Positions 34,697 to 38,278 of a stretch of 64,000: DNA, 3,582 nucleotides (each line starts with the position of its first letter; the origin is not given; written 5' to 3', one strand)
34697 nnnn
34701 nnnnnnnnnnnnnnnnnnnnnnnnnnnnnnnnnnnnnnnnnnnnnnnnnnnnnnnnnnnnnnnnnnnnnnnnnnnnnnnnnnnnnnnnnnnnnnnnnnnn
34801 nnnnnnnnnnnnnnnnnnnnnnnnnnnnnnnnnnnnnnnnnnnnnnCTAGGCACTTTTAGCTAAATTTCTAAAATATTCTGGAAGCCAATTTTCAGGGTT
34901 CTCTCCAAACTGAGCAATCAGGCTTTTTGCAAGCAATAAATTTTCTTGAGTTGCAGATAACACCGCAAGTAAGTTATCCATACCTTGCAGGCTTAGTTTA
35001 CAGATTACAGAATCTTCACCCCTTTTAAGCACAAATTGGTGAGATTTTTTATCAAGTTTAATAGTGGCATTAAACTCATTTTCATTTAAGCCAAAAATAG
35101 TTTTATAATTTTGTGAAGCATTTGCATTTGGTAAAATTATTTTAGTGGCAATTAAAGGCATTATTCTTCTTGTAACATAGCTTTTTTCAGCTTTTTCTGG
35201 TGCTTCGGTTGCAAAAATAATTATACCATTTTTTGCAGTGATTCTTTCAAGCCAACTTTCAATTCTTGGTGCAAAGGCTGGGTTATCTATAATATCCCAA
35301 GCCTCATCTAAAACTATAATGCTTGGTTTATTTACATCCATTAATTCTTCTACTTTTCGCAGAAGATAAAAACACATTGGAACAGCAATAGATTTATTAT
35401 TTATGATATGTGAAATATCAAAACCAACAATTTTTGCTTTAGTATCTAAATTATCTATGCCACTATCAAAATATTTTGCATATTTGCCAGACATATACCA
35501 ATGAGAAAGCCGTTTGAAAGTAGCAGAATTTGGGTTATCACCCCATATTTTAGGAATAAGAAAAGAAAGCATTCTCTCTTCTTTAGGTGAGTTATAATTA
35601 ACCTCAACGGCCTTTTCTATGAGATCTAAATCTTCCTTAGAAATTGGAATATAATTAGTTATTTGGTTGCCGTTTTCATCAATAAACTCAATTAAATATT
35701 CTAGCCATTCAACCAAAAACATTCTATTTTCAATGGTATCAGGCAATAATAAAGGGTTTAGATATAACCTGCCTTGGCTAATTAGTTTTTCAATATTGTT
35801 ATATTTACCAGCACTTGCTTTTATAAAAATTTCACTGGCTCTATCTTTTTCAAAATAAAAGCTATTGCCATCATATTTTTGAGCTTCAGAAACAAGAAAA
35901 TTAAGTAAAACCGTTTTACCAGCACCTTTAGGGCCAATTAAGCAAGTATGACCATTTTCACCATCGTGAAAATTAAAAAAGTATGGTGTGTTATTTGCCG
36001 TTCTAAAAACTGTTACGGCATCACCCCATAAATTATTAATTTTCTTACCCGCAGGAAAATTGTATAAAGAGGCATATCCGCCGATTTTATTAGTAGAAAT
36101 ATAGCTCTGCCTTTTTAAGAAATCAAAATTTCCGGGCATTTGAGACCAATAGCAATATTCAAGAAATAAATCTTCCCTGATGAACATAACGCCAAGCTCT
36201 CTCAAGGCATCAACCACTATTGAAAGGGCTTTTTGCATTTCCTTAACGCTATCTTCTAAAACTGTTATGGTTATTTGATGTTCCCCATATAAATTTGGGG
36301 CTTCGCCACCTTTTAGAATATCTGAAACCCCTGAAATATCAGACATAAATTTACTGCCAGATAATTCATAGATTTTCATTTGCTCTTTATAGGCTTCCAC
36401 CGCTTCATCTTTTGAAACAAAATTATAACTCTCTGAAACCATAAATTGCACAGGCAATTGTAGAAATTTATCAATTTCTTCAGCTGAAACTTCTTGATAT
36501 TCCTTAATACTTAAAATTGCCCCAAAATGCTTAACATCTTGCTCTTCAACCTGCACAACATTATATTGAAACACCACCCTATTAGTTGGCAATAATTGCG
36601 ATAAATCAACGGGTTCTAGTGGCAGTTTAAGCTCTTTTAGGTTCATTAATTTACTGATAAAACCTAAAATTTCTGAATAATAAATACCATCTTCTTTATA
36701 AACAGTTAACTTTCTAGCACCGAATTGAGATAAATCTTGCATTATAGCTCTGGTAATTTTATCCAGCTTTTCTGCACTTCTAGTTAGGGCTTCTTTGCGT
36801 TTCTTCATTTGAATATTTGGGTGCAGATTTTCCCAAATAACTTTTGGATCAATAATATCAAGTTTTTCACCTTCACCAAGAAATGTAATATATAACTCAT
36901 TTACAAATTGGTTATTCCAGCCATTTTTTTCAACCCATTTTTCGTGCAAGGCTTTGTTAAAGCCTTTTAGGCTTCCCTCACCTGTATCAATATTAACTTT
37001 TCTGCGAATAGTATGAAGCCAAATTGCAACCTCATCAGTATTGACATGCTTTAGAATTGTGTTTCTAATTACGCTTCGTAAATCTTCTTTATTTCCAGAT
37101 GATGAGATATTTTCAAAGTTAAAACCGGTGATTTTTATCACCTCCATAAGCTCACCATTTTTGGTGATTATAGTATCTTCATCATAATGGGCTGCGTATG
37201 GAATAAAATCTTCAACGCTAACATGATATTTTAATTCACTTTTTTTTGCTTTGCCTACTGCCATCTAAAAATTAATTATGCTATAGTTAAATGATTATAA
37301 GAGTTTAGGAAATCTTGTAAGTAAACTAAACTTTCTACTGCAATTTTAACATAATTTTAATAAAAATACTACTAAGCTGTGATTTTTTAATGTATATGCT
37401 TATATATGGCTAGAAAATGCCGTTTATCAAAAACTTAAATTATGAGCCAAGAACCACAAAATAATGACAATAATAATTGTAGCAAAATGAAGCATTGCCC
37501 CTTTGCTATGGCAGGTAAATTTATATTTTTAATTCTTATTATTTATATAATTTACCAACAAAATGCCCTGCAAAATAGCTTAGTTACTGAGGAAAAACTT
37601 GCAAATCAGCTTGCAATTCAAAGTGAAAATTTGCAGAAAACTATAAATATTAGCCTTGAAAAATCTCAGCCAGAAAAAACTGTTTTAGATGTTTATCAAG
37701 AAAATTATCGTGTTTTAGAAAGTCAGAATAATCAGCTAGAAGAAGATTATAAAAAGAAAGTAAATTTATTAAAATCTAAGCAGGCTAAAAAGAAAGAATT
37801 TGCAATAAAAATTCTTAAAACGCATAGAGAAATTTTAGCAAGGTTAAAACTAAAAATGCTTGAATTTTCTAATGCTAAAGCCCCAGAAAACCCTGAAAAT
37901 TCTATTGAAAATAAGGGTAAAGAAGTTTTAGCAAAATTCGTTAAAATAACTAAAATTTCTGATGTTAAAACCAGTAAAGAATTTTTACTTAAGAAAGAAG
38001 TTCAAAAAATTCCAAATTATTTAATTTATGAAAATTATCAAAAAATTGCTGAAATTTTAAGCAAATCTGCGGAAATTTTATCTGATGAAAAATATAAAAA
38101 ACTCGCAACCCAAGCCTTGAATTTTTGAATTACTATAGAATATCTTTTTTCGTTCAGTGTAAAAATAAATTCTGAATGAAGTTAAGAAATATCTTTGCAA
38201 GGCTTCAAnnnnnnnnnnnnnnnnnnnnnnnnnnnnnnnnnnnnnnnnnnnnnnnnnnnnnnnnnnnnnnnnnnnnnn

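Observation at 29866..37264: Minimal rvh-like T4SS locus: virB4 translationally coupled to a single giant virB6, with no virB3 upstream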

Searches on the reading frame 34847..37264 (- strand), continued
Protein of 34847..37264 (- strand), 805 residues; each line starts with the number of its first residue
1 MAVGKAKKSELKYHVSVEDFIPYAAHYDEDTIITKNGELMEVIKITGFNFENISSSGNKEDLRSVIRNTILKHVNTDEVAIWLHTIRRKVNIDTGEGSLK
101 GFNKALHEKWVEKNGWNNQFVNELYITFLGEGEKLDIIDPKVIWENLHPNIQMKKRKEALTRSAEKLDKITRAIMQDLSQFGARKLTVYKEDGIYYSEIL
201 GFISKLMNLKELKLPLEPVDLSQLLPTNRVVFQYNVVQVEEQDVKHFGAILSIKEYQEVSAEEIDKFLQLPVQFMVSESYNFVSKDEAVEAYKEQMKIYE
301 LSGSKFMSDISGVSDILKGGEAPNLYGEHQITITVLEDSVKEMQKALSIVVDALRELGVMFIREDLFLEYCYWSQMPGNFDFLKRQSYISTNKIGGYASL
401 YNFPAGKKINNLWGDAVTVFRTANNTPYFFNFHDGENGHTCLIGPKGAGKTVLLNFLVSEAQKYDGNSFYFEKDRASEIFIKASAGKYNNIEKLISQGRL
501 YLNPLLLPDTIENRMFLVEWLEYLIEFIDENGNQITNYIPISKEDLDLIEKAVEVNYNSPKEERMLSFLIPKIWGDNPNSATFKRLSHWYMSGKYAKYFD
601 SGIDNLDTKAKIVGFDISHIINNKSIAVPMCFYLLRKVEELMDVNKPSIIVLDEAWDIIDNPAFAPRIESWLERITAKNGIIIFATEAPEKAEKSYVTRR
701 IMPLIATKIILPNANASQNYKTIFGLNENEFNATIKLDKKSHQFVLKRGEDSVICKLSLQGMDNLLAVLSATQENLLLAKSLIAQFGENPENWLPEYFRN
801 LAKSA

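Call 49: list_cluster_members(proteins=[P0168, P0230, P0231, P0239, P0126, P0130, P0154, P0191, P0220, P0234])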
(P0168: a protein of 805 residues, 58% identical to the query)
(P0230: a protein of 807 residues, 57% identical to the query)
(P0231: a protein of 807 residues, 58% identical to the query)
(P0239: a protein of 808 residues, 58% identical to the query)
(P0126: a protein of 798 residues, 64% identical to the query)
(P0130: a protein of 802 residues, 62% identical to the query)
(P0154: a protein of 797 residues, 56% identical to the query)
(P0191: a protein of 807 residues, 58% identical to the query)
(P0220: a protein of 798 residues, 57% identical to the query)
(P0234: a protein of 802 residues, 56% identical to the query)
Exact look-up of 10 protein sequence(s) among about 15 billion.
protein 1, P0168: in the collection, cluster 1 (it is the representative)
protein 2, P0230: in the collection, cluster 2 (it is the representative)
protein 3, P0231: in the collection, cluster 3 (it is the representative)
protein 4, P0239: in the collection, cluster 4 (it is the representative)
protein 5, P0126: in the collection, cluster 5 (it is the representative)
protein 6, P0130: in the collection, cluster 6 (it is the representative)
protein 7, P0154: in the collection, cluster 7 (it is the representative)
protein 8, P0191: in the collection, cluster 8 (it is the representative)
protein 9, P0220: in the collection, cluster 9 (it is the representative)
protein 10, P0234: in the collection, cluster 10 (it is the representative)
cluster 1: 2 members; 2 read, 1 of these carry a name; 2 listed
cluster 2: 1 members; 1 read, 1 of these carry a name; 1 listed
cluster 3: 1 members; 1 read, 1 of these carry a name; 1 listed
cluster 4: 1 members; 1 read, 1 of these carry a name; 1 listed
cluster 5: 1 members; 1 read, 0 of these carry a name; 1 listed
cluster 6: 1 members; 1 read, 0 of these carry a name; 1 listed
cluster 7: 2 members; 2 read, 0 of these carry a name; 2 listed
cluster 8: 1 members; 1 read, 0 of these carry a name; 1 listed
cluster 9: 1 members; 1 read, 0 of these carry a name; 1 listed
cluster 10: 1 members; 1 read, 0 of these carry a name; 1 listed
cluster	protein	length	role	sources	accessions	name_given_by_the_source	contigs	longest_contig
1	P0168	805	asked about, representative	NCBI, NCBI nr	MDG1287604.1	MAG: VirB4 family type IV secretion/conjugal transfer ATPase [Rickettsiales bacterium] | VirB4 family type IV secretion/conjugal transfer ATPase [Rickettsiales bacterium]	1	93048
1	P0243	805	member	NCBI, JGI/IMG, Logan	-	-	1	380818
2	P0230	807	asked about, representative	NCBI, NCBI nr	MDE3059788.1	MAG: VirB4 family type IV secretion/conjugal transfer ATPase [Pseudomonadota bacterium] | VirB4 family type IV secretion/conjugal transfer ATPase [Pseudomonadota bacterium]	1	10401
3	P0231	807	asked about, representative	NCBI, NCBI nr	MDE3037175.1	MAG: VirB4 family type IV secretion/conjugal transfer ATPase [Pseudomonadota bacterium] | VirB4 family type IV secretion/conjugal transfer ATPase [Pseudomonadota bacterium]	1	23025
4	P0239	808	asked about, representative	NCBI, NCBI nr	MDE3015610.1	MAG: VirB4 family type IV secretion/conjugal transfer ATPase [Pseudomonadota bacterium] | VirB4 family type IV secretion/conjugal transfer ATPase [Pseudomonadota bacterium]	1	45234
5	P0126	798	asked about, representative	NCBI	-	-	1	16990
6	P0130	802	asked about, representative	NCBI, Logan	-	-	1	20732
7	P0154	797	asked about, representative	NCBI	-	-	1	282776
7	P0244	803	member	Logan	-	-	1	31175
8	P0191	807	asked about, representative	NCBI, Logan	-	-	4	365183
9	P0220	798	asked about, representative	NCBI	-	-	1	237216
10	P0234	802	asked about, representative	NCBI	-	-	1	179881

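Call 50: find_encoding_contigs(protein=P0191, flank=10000, max_places=4)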
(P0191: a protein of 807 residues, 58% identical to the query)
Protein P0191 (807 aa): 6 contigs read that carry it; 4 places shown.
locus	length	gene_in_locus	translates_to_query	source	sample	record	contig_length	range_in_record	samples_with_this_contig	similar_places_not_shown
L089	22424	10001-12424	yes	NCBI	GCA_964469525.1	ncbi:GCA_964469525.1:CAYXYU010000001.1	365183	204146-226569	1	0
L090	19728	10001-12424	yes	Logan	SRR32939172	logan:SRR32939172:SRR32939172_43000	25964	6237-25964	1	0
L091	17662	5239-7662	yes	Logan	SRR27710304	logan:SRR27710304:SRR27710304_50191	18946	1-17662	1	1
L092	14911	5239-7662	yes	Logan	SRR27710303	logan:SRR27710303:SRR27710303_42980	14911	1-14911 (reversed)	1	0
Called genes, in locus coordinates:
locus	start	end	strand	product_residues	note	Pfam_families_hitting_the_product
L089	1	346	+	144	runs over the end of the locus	-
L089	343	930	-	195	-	PF00081:Sod_Fe_N, PF02777:Sod_Fe_C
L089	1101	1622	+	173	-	PF00494:SQS_PSY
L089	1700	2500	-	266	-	PF02673:BacA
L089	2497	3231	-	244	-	PF00459:Inositol_P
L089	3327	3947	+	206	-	PF00293:NUDIX (weak)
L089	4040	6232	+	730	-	PF03190:Thioredox_DsbH, PF13098:Thioredoxin_2 (weak), PF13899:Thioredoxin_7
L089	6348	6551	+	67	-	PF01165:Ribosomal_S21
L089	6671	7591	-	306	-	PF12146:Hydrolase_4 (weak), PF00561:Abhydrolase_1, PF12697:Abhydrolase_6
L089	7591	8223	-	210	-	PF01569:PAP2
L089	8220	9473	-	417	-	PF01266:DAO, PF13450:NAD_binding_8 (weak)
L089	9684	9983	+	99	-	PF05101:VirB3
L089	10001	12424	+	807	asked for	PF27097:VirB4_TrbE_N, PF12846:AAA_10 (faint), PF03135:CagE_TrbE_VirB, PF19044:P-loop_TraG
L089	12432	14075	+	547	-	PF04610:TrbL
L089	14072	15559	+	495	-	PF04610:TrbL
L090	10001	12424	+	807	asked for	PF27097:VirB4_TrbE_N, PF12846:AAA_10 (faint), PF03135:CagE_TrbE_VirB, PF19044:P-loop_TraG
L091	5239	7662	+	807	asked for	PF27097:VirB4_TrbE_N, PF12846:AAA_10 (faint), PF03135:CagE_TrbE_VirB, PF19044:P-loop_TraG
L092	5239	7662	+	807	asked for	PF27097:VirB4_TrbE_N, PF12846:AAA_10 (faint), PF03135:CagE_TrbE_VirB, PF19044:P-loop_TraG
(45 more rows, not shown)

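Call 61: find_encoding_contigs(protein=P0133, flank=8000, max_places=2)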
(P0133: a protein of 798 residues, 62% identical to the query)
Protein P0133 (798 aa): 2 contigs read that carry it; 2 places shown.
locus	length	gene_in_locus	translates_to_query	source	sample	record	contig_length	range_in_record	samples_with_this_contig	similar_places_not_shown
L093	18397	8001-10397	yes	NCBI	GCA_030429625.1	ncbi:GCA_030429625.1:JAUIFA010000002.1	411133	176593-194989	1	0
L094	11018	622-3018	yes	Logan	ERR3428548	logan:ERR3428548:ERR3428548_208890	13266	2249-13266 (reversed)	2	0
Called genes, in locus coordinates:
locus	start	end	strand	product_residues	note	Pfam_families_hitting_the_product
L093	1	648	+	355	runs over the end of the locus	PF03462:PCRF, PF00472:RF-1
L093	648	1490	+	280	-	PF17827:PrmC_N, PF05175:MTS, PF13489:Methyltransf_23 (faint), PF06325:PrmA (weak), PF13847:Methyltransf_31, PF08242:Methyltransf_12, PF13649:Methyltransf_25, PF01170:UPF0020 (weak)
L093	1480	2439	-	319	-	PF01551:Peptidase_M23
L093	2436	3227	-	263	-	PF03372:Exo_endo_phos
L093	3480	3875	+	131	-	-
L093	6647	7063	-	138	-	-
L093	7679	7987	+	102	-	PF05101:VirB3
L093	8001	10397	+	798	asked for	PF27097:VirB4_TrbE_N, PF13401:AAA_22 (faint), PF03135:CagE_TrbE_VirB, PF12846:AAA_10 (faint), PF19044:P-loop_TraG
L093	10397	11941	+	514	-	PF04610:TrbL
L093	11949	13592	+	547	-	PF04610:TrbL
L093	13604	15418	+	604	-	PF04610:TrbL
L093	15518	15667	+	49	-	-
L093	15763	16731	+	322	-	PF01636:APH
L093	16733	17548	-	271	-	PF01113:DapB_N, PF05173:DapB_C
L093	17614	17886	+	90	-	-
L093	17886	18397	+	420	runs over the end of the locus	PF01743:PolyA_pol, PF12627:PolyA_pol_RNAbd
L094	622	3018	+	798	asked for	PF27097:VirB4_TrbE_N, PF13401:AAA_22 (faint), PF03135:CagE_TrbE_VirB, PF12846:AAA_10 (faint), PF19044:P-loop_TraG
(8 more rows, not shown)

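Call 62: find_encoding_contigs(protein=P0016, flank=10000, max_places=2)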
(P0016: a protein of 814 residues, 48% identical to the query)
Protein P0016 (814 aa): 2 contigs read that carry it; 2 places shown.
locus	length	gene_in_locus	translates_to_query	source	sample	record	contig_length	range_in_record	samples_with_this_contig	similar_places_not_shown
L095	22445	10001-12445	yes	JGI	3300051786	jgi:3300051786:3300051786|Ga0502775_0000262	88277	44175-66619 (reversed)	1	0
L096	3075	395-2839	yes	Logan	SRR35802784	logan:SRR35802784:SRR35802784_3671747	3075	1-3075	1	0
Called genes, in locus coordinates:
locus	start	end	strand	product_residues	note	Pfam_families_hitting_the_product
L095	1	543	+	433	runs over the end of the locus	PF01512:Complex1_51K, PF10531:SLBB, PF22461:SLBB_2, PF10589:NADH_4Fe-4S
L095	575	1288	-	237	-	PF13443:HTH_26 (faint), PF13560:HTH_31, PF01381:HTH_3, PF00072:Response_reg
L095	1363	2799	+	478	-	PF00512:HisKA (faint), PF02518:HATPase_c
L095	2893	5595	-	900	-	PF01326:PPDK_N, PF00391:PEP-utilizers, PF02896:PEP-utilizers_C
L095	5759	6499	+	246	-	PF07963:N_methyl (weak)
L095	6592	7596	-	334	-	PF00044:Gp_dh_N, PF02800:Gp_dh_C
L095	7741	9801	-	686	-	PF13292:DXP_synthase_N, PF00456:Transketolase_N, PF02779:Transket_pyr, PF02780:Transketolase_C, PF22613:Transketolase_C_1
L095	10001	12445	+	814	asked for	PF27097:VirB4_TrbE_N, PF03135:CagE_TrbE_VirB, PF12846:AAA_10 (weak), PF13401:AAA_22 (faint)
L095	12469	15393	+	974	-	PF04610:TrbL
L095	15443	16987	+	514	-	PF03109:ABC1, PF27536:UbiB_helical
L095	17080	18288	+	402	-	PF02441:Flavoprotein, PF04127:DFP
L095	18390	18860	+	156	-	PF00692:dUTPase, PF22769:DCD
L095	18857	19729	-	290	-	PF03009:GDPD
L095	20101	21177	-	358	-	PF13177:DNA_pol3_delta2, PF00004:AAA (weak), PF13177:DNA_pol3_delta2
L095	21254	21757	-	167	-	PF02470:MlaD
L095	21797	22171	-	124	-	PF05071:NDUFA12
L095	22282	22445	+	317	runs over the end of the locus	PF00571:CBS (weak), PF03471:CorC_HlyC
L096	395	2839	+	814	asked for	PF27097:VirB4_TrbE_N, PF03135:CagE_TrbE_VirB, PF12846:AAA_10 (weak), PF13401:AAA_22 (faint)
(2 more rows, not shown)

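Call 72: search_solved_structures(query=window:34847-37264:-, max_evalue=0.00001)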
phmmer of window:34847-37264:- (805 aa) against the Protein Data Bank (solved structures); distinct sequences matched with E-value up to 0.00001: 3.
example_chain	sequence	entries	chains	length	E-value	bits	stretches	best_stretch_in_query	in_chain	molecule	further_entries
7o41_A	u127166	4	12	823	2.3e-91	310.2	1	14-798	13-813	TrwK protein | Type IV secretion system protein virB4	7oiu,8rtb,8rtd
7o43_A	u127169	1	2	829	2.4e-91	310.2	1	14-798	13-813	TrwK protein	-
7o42_A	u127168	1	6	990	4.6e-91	309.2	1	14-798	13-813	TrwK protein,Protein hcp1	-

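Call 83: find_related_loci(query=A3, collection=metagenome_contigs, flank=2500)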
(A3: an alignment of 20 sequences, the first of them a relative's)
Query A3 (802 aa) in metagenome_contigs; peptide patterns used: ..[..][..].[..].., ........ (x = any residue, [..] = any of these).
600 stretches matched a pattern (row limit reached: there are more); 330 encode a relative of the query (tblastn E <= 1e-3); the best 80 are kept; 80 distinct loci.
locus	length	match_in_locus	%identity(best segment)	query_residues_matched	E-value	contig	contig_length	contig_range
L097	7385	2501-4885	65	3-800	0e+0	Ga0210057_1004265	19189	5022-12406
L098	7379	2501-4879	57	3-800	0e+0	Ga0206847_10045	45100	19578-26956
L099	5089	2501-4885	56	1-800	0e+0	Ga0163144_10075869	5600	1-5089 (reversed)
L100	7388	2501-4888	56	1-801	0e+0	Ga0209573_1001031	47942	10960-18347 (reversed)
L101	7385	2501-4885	56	1-800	0e+0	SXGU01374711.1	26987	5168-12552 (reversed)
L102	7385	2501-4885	55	1-800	0e+0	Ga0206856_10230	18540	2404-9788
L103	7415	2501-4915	55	3-802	0e+0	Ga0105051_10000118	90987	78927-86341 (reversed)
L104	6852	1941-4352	54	3-802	0e+0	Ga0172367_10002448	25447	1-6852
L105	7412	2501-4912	54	3-802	0e+0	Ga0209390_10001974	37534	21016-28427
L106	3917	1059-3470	55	3-802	0e+0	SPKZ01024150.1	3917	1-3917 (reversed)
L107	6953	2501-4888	55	1-801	0e+0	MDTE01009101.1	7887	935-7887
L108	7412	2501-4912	54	3-802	0e+0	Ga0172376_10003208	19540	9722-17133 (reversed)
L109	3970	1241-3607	55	7-800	0e+0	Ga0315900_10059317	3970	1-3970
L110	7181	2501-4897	54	3-798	0e+0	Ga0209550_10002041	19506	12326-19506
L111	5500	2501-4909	54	3-802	0e+0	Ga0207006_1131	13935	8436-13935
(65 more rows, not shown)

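Call 85: find_encoding_contigs(protein=P0002, flank=10000, max_places=2)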
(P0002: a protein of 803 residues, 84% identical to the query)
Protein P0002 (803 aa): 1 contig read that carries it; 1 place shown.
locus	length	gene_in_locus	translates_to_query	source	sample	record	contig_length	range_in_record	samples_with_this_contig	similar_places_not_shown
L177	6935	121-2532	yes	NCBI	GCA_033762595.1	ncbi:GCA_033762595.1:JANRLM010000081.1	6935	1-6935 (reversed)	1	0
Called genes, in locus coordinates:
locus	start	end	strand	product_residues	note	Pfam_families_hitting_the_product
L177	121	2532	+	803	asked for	PF27097:VirB4_TrbE_N, PF03135:CagE_TrbE_VirB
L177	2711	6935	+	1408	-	PF04610:TrbL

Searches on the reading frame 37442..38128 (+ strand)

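Call 3: search_protein_families(library=pfam, proteins=[window:37442-38128:+], max_evalue=0.01)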
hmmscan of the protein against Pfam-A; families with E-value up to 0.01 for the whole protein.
window:37442-38128:+ (228 aa): 1 family
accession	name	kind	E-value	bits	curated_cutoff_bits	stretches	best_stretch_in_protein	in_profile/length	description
PF23460.1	ZMYND8_CC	-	0.0024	18.5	27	1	86-114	37-65/65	ZMYND8 protein coiled-coil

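Call 4: search_protein_families(library=ncbifam, proteins=[window:37442-38128:+], max_evalue=0.01)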
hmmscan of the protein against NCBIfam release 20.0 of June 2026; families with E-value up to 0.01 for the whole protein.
window:37442-38128:+ (228 aa): 0 families
